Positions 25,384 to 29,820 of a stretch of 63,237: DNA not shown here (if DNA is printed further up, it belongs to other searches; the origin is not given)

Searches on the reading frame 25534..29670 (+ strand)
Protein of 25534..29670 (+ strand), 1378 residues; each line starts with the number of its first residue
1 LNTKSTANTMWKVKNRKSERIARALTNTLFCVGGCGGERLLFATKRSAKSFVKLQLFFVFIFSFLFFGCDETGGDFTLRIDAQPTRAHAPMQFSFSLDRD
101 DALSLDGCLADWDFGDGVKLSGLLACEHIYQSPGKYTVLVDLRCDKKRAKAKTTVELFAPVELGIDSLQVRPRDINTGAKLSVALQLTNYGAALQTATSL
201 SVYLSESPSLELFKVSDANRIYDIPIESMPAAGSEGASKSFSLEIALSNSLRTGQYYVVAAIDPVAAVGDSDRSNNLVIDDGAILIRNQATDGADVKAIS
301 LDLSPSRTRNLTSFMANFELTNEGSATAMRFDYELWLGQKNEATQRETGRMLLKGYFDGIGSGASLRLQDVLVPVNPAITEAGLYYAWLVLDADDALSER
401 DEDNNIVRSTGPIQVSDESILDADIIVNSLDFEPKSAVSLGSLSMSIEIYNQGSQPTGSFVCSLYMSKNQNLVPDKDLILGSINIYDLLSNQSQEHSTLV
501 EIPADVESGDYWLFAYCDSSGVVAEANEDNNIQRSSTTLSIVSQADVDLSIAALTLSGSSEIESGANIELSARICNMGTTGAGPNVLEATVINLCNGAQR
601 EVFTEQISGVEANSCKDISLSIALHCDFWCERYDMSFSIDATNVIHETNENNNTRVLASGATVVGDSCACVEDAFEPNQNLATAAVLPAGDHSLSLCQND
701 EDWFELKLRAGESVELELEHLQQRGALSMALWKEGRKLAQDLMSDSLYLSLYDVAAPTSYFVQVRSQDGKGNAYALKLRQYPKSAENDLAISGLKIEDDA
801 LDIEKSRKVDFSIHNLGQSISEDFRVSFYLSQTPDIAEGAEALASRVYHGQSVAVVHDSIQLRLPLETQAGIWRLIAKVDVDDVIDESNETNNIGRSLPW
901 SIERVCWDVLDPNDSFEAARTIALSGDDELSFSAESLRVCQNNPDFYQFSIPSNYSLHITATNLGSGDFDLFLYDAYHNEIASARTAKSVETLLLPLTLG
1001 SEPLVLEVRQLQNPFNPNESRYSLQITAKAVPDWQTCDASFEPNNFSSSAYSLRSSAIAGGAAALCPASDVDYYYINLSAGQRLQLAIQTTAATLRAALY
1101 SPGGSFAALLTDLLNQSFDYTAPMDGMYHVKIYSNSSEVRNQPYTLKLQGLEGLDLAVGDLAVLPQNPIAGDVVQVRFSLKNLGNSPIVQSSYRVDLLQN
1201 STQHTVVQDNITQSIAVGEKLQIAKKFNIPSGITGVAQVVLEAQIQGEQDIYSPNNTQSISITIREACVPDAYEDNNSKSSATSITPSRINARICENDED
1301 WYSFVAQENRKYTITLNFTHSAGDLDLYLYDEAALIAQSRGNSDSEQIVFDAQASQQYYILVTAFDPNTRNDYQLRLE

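Call 9: search_protein_families(library=pfam, proteins=[window:25534-29670:+], max_evalue=0.01)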
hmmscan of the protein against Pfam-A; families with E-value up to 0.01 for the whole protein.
window:25534-29670:+ (1378 aa): 4 families
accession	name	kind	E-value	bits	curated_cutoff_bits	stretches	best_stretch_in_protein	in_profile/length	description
PF07705.17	CARDB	-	4.4e-43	146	22.7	4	423-532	2-98/101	CARDB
PF04151.21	PPC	-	2.2e-19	70.5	25.9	3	1298-1363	1-69/70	Bacterial pre-peptidase C-terminal domain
PF18911.6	PKD_4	-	3.4e-07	30.7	27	1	84-151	11-77/85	PKD domain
PF00801.26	PKD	-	9.6e-07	29.2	23.5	1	80-156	4-79/80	PKD domain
